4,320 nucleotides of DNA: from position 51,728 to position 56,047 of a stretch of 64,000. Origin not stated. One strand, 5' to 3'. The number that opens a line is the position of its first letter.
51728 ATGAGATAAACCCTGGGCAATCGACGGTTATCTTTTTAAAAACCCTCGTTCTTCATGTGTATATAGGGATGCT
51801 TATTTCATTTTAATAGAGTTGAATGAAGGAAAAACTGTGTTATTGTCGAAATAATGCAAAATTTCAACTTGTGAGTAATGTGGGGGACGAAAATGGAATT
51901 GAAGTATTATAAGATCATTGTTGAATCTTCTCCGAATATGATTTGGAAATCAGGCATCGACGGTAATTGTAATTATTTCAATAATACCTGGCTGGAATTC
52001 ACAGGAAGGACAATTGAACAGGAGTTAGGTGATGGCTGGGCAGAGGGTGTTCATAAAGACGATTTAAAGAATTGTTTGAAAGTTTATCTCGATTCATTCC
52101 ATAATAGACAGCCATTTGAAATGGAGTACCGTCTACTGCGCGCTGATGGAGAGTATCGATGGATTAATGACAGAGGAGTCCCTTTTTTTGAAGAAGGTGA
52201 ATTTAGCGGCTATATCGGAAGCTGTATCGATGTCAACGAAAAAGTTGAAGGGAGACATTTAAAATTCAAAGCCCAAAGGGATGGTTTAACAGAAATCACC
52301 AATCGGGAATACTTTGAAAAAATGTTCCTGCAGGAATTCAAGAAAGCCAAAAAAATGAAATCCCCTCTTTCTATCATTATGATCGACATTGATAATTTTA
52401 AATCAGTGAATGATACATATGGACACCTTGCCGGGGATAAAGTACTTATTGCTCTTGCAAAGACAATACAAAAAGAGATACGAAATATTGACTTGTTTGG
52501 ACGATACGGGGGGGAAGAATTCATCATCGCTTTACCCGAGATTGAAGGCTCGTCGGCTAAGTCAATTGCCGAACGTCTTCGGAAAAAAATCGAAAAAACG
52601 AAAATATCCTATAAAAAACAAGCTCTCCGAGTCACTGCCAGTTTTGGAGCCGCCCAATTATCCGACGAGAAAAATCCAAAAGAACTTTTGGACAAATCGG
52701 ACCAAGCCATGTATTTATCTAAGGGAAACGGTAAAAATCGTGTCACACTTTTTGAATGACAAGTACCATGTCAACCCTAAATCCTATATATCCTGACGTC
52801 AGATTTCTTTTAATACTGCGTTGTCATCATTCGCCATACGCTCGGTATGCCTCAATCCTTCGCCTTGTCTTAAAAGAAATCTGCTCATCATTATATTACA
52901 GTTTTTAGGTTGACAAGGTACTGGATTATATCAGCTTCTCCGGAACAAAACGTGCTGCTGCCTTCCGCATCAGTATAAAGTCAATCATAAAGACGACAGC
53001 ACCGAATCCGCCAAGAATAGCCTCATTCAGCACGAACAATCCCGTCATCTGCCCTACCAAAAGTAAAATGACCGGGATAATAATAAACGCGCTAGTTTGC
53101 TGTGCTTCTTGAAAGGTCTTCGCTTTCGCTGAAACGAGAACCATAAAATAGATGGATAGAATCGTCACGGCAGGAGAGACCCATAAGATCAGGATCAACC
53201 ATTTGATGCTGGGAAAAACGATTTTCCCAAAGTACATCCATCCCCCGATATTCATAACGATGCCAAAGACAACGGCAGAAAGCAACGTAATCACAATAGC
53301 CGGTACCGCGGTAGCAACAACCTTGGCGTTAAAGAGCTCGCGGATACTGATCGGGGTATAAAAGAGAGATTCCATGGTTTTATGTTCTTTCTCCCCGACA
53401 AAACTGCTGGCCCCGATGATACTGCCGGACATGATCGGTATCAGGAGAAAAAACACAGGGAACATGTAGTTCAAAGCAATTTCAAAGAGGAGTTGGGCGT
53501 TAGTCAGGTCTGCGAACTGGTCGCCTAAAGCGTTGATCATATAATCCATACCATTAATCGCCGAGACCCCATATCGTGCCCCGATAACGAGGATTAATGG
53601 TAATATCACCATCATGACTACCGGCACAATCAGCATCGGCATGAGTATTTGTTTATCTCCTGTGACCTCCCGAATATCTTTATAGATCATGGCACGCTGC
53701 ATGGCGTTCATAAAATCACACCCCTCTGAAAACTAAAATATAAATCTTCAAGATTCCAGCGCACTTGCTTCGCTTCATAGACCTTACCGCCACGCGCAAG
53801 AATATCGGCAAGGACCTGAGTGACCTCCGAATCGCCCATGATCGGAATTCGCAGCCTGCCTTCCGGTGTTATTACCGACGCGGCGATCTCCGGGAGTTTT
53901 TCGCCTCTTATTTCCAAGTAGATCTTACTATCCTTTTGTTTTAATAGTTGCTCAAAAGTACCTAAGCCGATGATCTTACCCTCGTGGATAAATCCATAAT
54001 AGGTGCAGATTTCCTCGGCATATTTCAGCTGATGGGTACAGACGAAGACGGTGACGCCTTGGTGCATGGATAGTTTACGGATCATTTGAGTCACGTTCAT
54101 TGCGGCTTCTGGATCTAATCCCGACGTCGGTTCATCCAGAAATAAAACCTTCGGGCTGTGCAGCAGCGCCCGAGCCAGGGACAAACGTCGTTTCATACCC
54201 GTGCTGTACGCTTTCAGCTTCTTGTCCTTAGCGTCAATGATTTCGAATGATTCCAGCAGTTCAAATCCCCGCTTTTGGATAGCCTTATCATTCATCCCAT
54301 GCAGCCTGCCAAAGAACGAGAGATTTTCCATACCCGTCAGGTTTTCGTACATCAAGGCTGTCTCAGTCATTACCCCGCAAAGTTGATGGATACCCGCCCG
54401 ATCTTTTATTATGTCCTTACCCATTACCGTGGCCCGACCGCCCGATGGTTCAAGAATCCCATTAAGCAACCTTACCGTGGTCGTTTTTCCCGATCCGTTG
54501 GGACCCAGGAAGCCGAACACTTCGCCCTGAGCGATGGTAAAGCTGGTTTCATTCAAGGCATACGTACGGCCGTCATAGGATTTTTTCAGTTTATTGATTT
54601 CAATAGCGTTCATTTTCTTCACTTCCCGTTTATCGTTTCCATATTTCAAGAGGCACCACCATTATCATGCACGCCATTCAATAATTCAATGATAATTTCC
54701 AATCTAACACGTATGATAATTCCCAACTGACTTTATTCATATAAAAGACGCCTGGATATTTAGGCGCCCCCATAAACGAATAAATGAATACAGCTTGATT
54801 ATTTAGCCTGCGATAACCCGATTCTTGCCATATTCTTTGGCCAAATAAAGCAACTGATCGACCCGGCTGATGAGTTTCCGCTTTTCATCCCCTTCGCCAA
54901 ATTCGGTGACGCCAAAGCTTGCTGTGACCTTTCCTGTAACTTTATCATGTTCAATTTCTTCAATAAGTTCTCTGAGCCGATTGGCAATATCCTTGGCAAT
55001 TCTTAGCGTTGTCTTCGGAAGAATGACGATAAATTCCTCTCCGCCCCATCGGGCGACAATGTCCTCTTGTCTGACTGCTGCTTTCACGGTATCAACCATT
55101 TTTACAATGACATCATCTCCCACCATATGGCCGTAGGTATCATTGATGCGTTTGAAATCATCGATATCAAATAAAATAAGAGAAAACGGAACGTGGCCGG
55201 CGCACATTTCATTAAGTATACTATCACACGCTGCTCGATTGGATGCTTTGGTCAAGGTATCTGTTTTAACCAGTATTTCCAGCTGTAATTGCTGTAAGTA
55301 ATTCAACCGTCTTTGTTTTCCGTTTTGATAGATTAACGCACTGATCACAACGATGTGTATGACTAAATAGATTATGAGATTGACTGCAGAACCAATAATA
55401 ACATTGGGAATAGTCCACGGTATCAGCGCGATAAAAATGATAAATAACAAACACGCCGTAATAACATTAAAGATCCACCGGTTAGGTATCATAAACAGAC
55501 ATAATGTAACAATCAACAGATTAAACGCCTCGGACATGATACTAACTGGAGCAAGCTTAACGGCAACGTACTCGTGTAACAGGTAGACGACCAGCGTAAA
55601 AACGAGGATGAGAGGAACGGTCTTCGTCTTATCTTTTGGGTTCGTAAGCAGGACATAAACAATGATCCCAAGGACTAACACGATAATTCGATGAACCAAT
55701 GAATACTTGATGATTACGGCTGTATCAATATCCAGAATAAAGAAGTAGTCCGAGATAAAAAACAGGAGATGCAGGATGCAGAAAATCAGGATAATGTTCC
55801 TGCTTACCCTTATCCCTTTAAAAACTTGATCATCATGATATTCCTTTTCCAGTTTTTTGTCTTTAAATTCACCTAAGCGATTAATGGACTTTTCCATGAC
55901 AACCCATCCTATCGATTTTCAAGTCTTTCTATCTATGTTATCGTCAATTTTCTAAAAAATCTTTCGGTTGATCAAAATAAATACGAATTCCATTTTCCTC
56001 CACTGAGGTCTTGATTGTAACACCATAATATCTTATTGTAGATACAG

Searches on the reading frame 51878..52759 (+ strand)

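Call 111: search_protein_families(library=pfam, proteins=[window:51878-52759:+], max_evalue=0.0001)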
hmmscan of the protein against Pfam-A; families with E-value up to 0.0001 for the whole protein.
window:51878-52759:+ (293 aa): 5 families
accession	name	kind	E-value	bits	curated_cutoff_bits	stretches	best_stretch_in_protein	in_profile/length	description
PF00990.26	GGDEF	-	1.3e-47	162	23.8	1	132-288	1-161/161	Diguanylate cyclase, GGDEF domain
PF08447.18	PAS_3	-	6.3e-16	58.9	25.6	1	33-114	3-87/89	PAS fold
PF00989.32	PAS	-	4.9e-11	43.1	22.6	1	11-119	3-113/113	PAS fold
PF13426.13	PAS_9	-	8.4e-07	29.7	27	1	20-121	2-103/103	PAS domain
PF13188.13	PAS_8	-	4.3e-05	23.7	21.8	0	11-52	3-44/65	PAS domain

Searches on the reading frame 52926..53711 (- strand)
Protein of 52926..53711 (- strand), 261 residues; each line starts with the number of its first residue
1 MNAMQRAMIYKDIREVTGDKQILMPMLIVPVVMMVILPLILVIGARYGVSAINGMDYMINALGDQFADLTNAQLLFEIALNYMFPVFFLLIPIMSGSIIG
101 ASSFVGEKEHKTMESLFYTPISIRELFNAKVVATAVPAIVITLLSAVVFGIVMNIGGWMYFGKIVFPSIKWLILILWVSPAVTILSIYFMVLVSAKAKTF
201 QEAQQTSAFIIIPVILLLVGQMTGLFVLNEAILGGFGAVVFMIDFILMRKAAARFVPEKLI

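Call 111: search_protein_families(library=pfam, proteins=[window:52926-53711:-], max_evalue=0.0001)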
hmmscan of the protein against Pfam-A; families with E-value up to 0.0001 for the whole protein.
window:52926-53711:- (261 aa): 2 families
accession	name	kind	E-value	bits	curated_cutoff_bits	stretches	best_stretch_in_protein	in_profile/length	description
PF12679.13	ABC2_membrane_2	-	3.8e-10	39.9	27.2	1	8-229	3-208/283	ABC-2 family transporter protein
PF12698.13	ABC2_membrane_3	-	1.2e-07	31.7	31.6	1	79-230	160-294/347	ABC-2 family transporter protein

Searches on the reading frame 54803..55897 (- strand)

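Call 109: search_protein_families(library=pfam, proteins=[window:54803-55897:-], max_evalue=0.00001)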
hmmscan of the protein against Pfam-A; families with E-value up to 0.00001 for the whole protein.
window:54803-55897:- (364 aa): 1 family
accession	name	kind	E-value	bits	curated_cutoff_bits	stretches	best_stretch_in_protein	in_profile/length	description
PF00990.26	GGDEF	-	8.4e-38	130.1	23.8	1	211-360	2-161/161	Diguanylate cyclase, GGDEF domain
